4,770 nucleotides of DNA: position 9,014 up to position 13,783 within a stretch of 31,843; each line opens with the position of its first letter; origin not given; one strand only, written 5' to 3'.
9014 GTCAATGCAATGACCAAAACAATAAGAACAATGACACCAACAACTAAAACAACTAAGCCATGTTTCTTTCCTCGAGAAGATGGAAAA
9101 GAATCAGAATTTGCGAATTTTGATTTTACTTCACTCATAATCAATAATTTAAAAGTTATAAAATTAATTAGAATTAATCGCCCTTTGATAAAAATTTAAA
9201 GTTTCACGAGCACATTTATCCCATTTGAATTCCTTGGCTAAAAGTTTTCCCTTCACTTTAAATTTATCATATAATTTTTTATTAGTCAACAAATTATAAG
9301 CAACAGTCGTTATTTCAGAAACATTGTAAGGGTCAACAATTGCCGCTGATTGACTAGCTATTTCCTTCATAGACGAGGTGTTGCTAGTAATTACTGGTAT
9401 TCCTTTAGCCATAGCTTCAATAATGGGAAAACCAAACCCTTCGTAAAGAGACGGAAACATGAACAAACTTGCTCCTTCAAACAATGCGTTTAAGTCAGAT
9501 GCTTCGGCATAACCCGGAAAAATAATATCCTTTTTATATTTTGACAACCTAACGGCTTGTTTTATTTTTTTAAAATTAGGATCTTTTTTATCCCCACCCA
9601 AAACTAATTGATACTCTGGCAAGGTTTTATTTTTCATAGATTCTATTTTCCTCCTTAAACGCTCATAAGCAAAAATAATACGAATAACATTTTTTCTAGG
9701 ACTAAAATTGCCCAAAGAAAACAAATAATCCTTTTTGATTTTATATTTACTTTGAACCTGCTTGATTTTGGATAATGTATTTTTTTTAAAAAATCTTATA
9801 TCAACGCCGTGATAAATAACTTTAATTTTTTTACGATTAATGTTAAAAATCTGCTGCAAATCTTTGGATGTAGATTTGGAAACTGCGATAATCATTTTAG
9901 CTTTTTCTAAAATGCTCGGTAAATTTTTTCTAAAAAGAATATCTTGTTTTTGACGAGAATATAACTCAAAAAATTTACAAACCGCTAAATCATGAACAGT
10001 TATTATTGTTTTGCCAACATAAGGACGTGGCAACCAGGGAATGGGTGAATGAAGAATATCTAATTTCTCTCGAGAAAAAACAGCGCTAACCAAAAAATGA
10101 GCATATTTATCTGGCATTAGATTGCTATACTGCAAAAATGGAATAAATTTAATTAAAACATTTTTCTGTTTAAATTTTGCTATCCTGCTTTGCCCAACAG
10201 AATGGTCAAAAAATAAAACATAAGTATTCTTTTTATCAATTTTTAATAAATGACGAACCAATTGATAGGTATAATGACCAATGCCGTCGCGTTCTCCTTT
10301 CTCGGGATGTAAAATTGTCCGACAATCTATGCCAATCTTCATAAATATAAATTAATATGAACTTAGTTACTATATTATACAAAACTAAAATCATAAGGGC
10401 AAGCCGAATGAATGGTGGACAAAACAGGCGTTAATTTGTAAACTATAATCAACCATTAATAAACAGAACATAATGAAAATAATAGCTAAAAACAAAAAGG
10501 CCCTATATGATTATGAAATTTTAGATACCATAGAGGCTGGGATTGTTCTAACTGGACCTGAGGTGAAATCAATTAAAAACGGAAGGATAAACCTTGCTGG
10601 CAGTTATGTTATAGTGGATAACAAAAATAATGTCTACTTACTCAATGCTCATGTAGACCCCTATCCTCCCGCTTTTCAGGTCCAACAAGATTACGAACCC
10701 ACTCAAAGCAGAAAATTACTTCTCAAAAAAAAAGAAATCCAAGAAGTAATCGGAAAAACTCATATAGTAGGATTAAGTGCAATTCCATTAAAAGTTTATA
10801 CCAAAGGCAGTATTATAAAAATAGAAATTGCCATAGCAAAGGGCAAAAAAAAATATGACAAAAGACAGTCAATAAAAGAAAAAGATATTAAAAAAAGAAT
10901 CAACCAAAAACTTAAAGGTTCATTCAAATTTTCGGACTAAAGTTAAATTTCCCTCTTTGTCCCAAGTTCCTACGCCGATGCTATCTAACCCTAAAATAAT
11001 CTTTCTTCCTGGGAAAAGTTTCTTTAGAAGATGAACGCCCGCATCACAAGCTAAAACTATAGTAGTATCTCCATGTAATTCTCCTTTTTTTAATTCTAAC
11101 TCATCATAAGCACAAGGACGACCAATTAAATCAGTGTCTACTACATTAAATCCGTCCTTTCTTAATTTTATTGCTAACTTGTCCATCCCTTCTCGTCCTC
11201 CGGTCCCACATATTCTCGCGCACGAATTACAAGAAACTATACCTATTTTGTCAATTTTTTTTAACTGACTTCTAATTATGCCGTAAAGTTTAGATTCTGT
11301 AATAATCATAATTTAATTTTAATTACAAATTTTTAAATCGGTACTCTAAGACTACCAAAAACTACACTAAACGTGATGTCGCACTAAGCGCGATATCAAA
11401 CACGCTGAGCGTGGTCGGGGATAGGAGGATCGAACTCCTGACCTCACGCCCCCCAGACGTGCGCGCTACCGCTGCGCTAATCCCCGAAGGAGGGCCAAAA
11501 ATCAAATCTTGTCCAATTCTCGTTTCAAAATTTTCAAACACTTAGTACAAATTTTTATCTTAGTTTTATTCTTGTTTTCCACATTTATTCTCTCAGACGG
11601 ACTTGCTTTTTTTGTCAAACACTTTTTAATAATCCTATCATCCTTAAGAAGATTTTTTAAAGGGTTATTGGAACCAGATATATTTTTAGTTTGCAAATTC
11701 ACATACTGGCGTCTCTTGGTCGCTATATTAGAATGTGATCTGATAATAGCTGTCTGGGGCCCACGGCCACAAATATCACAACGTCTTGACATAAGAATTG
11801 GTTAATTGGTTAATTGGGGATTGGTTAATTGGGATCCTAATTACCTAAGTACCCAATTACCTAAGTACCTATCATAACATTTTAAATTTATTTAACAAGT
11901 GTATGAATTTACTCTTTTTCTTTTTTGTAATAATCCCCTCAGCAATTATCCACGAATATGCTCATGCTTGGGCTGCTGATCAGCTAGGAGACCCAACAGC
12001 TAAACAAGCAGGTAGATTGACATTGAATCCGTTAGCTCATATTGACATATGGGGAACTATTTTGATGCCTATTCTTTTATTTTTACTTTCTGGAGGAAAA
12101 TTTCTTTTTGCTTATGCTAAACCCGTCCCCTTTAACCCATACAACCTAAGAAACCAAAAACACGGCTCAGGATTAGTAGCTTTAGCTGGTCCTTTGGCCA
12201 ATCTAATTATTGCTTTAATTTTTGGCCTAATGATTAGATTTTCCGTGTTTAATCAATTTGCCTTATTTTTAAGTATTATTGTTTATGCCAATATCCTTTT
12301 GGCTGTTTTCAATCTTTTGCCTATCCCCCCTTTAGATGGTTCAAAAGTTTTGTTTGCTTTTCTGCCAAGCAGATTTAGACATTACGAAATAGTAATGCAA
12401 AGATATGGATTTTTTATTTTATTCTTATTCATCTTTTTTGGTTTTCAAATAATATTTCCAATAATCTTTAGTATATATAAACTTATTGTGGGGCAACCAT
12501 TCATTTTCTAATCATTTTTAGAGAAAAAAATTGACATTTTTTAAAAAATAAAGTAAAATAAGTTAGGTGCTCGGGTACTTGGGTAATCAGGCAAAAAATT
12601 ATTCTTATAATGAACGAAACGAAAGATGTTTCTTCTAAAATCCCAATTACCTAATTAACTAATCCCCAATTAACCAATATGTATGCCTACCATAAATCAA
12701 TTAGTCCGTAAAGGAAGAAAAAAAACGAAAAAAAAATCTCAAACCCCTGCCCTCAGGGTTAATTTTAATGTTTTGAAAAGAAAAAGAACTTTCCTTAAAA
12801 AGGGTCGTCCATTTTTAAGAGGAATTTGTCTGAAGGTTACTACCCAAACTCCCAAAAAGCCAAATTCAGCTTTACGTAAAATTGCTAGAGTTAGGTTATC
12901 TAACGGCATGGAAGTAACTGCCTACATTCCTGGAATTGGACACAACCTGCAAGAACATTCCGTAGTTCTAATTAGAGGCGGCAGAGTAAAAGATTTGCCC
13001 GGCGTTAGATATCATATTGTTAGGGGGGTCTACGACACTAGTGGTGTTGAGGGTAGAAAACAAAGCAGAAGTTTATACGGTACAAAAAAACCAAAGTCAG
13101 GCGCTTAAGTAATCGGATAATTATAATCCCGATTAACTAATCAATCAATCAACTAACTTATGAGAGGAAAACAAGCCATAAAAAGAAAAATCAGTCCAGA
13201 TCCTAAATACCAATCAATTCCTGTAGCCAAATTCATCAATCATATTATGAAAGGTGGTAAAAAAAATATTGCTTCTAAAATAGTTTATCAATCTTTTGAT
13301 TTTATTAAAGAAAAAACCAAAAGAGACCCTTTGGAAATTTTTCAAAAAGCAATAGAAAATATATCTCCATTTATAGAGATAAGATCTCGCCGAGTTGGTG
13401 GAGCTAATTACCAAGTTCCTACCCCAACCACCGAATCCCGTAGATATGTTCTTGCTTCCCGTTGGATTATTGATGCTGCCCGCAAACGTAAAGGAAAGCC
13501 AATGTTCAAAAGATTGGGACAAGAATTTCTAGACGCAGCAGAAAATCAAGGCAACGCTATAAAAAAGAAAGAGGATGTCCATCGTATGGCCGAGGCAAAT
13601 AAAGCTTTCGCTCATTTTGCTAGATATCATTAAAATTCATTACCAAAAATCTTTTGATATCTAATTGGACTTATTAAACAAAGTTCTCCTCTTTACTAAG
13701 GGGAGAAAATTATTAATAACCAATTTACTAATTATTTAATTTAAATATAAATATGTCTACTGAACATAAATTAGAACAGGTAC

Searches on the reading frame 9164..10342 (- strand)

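Call 12: search_protein_families(library=pfam, proteins=[window:9164-10342:-])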
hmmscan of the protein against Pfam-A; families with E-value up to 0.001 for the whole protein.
window:9164-10342:- (392 aa): 4 families
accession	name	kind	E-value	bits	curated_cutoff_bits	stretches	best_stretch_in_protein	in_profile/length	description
PF00534.26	Glycos_transf_1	-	3.5e-28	98.7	26.4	1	201-366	12-170/172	Glycosyl transferases group 1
PF13692.12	Glyco_trans_1_4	-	2.6e-21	76.8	27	1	207-354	4-142/142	Glycosyl transferases group 1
PF13439.12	Glyco_transf_4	-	2.3e-16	60.7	28.5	1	19-182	2-168/170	Glycosyltransferase Family 4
PF20706.3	GT4-conflict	-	1.2e-09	38.1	26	1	144-327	143-318/385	Family 4 Glycosyltransferase in conflict systems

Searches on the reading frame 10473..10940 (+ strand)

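Call 12: search_protein_families(library=pfam, proteins=[window:10473-10940:+])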
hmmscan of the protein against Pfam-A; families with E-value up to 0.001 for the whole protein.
window:10473-10940:+ (155 aa): 1 family
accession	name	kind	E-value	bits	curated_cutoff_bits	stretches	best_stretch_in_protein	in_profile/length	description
PF01668.23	SmpB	-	2.3e-49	167.4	27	1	4-148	1-142/143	SmpB protein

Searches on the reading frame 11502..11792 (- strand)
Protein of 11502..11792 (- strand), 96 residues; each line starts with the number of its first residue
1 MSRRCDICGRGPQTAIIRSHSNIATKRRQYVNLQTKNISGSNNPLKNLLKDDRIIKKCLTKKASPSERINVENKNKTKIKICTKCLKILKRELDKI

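Call 12: search_protein_families(library=pfam, proteins=[window:11502-11792:-])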
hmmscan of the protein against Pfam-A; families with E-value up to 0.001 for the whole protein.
window:11502-11792:- (96 aa): 1 family
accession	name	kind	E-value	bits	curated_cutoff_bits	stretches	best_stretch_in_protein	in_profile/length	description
PF00830.24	Ribosomal_L28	-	8.6e-14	51.7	27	1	3-38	1-36/60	Ribosomal L28 family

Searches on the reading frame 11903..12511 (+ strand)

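Call 13: search_protein_families(library=pfam, proteins=[window:11903-12511:+])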
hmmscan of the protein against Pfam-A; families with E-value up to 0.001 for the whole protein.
window:11903-12511:+ (202 aa): 1 family
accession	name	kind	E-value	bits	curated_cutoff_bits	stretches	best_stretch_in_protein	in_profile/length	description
PF02163.28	Peptidase_M50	-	2.6e-15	56.8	27.2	2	118-175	158-220/221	Peptidase family M50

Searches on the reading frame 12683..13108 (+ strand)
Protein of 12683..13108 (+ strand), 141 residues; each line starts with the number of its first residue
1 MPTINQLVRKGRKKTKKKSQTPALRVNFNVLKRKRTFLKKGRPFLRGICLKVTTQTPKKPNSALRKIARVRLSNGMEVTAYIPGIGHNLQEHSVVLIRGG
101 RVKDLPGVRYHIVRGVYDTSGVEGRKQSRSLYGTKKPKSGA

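Call 13: search_protein_families(library=pfam, proteins=[window:12683-13108:+])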
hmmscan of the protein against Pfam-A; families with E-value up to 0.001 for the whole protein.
window:12683-13108:+ (141 aa): 1 family
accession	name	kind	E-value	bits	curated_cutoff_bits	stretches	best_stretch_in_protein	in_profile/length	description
PF00164.32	Ribosom_S12_S23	-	5.5e-36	123.1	22.3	1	40-138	9-109/110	Ribosomal protein S12/S23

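Call 16: find_related_loci(query=window:12683-13108:+, collection=genome_contigs, flank=10000)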
Query window:12683-13108:+ (141 aa) in genome_contigs; peptide patterns used: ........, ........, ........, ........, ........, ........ (x = any residue, [..] = any of these).
600 stretches matched a pattern (row limit reached: there are more); 598 encode a relative of the query (tblastn E <= 1e-3); the best 80 are kept; 80 distinct loci.
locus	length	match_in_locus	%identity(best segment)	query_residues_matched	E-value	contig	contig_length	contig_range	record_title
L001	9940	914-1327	74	1-138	4e-66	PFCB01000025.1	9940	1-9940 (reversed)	MAG: Candidatus Magasanikbacteria bacterium CG10_big_fil_rev_8_21_14_0_10_47_10 CG10_8_21_14_0.10_scaffold_7429_c, whole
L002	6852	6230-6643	74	1-138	2e-63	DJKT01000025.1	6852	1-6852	MAG TPA_asm: Candidatus Peribacter sp. UBA6535 UBA6535_contig_107081, whole genome shotgun sequence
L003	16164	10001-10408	74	1-136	1e-63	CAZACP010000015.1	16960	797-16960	MAG TPA_asm: uncultured Candidatus Saccharibacteria bacterium isolate SRP135725_co1_375 genome assembly, contig: NODE_44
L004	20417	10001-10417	71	1-139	2e-63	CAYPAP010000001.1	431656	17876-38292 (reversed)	MAG TPA_asm: uncultured Gammaproteobacteria bacterium isolate SRP241326_co2_355 genome assembly, contig: NODE_7_length_4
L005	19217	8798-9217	71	1-140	4e-62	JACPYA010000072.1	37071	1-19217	MAG: Candidatus Peregrinibacteria bacterium isolate NC_groundwater_851_Pr1_B-0.1um_56_11 Montesol18_Bp1_scaffold_1898539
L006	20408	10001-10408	74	1-138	7e-62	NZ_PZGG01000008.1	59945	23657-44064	Staphylococcus simulans strain SNUC 1463 contig008, whole genome shotgun sequence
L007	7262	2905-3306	73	1-135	2e-61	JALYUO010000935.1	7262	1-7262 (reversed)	MAG: Chloroflexota bacterium isolate LAG bin19 SD1463-65_k127_607605, whole genome shotgun sequence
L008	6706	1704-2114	72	1-139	3e-61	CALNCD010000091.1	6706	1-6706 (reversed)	MAG TPA_asm: uncultured Erysipelotrichaceae bacterium isolate SRR1561996_bin.160_CONCOCT_v1.1_MAG genome assembly, conti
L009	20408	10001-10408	72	1-138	3e-61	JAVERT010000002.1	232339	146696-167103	MAG: Gudongella sp. isolate BF1_27 scaffold_56_c1_biofilm_2017, whole genome shotgun sequence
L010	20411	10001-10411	70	1-137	8e-61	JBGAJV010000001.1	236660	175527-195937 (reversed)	MAG: Anaerolineales bacterium isolate MAG_AAO_H125.59 AAOH125-59_opera_contig_260, whole genome shotgun sequence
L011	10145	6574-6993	70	1-141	1e-60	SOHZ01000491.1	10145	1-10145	MAG: Anaerolineales bacterium isolate E26_bin7 NODE_295_length_10145_cov_14.418434, whole genome shotgun sequence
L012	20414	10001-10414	71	1-138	9e-61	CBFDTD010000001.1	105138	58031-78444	MAG TPA_asm: uncultured bacterium isolate SRR6823440_binner13_Refined_23 genome assembly, contig: ERZ650341.33, whole ge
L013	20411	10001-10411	71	1-139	1e-60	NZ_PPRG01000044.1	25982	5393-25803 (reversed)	Staphylococcus devriesei strain CCUG 58238 b5fd8d6d-ad9c-4a08-ad28-f37f0666a1a0_c44, whole genome shotgun sequence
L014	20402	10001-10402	72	1-136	1e-60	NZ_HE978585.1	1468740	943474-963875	Kallipyga massiliensis ph2, whole genome shotgun sequence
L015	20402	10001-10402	73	1-136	1e-60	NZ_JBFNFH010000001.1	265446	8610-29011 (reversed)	Helcococcus bovis strain KG197 1, whole genome shotgun sequence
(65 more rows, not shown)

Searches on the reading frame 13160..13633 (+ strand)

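Call 13: search_protein_families(library=pfam, proteins=[window:13160-13633:+])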
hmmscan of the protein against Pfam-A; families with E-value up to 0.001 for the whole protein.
window:13160-13633:+ (157 aa): 1 family
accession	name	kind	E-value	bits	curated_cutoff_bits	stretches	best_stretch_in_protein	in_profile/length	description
PF00177.27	Ribosomal_S7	-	8.9e-61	204.3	24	1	2-148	2-148/148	Ribosomal protein S7p/S5e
